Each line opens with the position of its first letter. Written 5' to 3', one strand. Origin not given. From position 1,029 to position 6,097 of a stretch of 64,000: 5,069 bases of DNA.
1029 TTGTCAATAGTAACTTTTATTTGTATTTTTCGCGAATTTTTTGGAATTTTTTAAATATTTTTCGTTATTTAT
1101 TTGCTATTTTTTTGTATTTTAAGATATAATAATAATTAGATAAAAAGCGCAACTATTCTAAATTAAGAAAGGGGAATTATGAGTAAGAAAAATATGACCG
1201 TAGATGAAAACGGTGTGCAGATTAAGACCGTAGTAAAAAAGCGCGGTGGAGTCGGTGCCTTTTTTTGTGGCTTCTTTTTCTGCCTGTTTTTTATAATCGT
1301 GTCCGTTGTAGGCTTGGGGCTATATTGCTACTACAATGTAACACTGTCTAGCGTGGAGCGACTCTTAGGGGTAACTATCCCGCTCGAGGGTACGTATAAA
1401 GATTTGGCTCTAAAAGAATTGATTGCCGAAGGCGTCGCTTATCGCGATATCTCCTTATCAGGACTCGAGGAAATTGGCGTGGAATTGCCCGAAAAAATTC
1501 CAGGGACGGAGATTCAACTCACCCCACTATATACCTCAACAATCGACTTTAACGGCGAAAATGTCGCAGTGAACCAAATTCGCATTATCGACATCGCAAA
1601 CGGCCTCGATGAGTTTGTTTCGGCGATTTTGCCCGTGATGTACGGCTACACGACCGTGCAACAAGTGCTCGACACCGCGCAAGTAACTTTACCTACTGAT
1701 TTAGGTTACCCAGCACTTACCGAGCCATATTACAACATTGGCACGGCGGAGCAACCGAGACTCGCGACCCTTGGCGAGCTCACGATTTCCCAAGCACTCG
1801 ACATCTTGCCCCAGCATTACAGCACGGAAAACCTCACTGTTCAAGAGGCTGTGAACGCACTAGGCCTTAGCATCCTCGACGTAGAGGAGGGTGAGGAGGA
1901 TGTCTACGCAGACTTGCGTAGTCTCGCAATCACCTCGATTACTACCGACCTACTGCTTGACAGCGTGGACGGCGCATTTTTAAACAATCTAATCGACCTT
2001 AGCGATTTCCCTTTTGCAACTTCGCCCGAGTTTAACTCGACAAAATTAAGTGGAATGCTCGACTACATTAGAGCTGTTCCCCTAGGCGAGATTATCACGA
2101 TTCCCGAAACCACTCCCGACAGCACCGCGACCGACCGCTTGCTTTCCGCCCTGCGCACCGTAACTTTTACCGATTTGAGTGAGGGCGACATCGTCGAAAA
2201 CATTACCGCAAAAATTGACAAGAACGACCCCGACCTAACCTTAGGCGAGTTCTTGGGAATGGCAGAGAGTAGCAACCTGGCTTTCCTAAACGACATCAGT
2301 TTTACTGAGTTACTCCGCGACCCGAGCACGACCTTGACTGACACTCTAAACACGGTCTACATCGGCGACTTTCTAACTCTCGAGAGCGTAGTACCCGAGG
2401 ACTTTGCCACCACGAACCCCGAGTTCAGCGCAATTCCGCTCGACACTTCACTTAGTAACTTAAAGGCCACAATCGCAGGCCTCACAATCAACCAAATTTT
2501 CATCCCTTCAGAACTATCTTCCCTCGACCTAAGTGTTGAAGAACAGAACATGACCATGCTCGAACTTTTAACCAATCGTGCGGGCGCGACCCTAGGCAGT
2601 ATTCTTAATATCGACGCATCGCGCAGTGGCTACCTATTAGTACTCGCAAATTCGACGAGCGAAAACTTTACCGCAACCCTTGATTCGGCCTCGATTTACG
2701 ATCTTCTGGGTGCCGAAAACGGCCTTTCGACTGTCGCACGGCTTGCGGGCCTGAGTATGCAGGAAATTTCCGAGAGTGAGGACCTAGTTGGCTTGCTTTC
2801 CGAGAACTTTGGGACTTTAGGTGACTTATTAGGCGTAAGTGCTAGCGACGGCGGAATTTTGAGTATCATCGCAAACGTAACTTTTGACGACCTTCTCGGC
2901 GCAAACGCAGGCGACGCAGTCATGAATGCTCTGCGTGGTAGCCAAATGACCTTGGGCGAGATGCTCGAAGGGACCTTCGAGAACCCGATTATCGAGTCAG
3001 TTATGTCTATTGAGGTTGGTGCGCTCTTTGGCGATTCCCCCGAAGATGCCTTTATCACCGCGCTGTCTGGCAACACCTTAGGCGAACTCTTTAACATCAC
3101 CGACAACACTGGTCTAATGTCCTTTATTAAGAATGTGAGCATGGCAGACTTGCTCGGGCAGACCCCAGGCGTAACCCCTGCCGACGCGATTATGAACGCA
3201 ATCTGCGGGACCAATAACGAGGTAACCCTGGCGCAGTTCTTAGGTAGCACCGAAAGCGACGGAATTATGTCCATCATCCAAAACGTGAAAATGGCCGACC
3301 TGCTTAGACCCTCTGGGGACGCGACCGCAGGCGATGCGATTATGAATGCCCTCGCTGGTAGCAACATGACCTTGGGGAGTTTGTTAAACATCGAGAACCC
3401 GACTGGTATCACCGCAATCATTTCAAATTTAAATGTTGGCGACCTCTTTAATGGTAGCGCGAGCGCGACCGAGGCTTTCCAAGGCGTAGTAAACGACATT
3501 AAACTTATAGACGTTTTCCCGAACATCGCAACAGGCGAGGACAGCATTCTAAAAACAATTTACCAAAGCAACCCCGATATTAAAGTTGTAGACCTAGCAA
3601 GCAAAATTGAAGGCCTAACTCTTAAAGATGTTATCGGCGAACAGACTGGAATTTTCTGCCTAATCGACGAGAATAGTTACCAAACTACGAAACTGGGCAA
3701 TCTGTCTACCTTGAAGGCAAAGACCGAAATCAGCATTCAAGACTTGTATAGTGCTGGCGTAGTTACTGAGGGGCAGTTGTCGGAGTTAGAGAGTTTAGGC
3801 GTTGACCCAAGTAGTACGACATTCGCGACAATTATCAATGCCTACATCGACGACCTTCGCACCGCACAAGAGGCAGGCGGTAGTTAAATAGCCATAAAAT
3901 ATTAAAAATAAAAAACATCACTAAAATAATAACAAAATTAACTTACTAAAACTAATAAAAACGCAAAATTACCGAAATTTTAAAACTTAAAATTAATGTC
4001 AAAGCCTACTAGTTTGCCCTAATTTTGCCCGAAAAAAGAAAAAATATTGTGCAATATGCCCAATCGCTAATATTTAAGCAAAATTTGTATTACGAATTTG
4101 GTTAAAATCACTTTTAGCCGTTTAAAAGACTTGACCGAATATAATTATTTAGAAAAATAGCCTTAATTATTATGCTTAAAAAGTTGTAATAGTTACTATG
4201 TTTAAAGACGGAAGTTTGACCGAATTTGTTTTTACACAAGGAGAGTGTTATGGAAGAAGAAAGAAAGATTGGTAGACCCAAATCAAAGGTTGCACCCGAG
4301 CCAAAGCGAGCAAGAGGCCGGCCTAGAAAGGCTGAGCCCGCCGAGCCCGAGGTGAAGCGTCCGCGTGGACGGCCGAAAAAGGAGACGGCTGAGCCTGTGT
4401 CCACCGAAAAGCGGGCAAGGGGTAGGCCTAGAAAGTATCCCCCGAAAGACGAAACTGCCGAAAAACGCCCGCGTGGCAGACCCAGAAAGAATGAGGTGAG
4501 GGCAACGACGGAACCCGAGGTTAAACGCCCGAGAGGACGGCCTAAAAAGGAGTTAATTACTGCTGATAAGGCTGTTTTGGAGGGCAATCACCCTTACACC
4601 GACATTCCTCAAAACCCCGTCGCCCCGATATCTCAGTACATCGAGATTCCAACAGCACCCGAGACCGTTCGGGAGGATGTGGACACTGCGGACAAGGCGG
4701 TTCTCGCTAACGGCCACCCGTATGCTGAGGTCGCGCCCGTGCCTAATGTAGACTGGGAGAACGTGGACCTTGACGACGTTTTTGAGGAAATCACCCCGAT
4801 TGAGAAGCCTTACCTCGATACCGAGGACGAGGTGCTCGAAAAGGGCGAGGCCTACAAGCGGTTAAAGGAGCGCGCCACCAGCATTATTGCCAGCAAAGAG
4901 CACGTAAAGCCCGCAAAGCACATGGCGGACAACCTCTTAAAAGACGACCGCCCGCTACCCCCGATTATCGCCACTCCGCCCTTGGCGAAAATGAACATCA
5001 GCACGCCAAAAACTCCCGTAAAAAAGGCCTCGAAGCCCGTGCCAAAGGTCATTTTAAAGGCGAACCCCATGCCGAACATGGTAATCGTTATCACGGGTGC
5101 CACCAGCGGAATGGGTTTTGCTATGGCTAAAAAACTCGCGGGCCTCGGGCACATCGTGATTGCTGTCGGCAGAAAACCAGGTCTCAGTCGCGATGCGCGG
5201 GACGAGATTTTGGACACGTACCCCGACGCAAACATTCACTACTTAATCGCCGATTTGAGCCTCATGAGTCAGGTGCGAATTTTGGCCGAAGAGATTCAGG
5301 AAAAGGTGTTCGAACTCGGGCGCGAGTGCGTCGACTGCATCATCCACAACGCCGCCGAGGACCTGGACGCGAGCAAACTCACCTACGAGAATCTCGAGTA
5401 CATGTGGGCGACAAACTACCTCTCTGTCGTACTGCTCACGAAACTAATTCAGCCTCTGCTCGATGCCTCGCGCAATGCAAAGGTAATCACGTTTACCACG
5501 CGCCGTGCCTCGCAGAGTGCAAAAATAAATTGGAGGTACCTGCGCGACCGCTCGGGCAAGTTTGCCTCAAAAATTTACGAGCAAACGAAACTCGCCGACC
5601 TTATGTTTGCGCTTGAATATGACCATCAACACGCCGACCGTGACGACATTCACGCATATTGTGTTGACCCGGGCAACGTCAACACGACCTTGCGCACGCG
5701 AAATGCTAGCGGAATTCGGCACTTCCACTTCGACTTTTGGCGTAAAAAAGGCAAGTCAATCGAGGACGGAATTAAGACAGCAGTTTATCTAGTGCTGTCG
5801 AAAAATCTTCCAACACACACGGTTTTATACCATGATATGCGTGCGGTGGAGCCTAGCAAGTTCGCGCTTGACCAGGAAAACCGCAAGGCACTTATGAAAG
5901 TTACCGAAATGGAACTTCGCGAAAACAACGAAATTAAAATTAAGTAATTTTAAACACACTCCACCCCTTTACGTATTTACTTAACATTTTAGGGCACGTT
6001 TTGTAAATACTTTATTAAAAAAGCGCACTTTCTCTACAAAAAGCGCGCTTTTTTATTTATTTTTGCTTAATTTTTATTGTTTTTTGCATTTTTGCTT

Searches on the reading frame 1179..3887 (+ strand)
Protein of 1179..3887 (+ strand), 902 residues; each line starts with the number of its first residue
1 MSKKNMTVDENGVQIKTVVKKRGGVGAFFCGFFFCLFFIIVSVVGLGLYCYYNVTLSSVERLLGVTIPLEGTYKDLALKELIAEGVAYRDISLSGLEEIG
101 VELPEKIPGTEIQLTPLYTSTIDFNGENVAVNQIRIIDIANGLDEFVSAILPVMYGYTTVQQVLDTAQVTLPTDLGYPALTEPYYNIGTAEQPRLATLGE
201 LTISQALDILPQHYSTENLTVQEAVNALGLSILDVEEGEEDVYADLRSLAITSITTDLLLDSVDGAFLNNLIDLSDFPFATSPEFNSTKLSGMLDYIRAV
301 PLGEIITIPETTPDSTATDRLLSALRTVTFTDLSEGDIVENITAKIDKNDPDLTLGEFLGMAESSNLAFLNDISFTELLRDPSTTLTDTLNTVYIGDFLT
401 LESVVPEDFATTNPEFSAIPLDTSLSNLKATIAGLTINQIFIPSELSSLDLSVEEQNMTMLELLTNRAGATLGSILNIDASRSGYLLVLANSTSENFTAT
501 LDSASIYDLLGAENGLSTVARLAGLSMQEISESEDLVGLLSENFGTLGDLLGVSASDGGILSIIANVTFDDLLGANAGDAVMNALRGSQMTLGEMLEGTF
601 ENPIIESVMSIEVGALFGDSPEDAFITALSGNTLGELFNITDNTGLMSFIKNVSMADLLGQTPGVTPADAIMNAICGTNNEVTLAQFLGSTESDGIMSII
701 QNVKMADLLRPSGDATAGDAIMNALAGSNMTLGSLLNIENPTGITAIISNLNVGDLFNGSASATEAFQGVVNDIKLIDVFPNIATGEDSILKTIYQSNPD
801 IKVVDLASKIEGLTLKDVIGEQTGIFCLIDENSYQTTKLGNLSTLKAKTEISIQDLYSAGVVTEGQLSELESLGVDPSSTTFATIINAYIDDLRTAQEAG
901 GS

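Call 16: search_protein_families(library=pfam, proteins=[window:1179-3887:+])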
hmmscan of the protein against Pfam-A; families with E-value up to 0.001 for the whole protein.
window:1179-3887:+ (902 aa): 0 families

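Call 105: find_encoding_contigs(protein=window:1179-3887:+, flank=10000, max_places=3)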
Protein window:1179-3887:+ (902 aa): no gene with exactly this product is on record in the collection.

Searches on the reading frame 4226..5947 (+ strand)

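Call 16: search_protein_families(library=pfam, proteins=[window:4226-5947:+])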
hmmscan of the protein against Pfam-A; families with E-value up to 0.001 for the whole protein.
window:4226-5947:+ (573 aa): 5 families
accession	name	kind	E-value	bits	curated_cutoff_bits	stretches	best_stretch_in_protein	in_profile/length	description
PF00106.31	adh_short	-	7.8e-19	68.4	26.6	1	286-492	2-189/195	short chain dehydrogenase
PF13561.12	adh_short_C2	-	3.9e-08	33.6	27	1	291-432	1-137/236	Enoyl-(Acyl carrier protein) reductase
PF23441.1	SDR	-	1.5e-05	25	27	1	279-439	2-163/258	SDR-like rossmann domain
PF08659.16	KR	-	5e-05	23.7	22.6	1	287-408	3-123/180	KR domain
PF02178.24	AT_hook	-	0.00027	20.9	17.4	0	80-90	1-11/13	AT hook motif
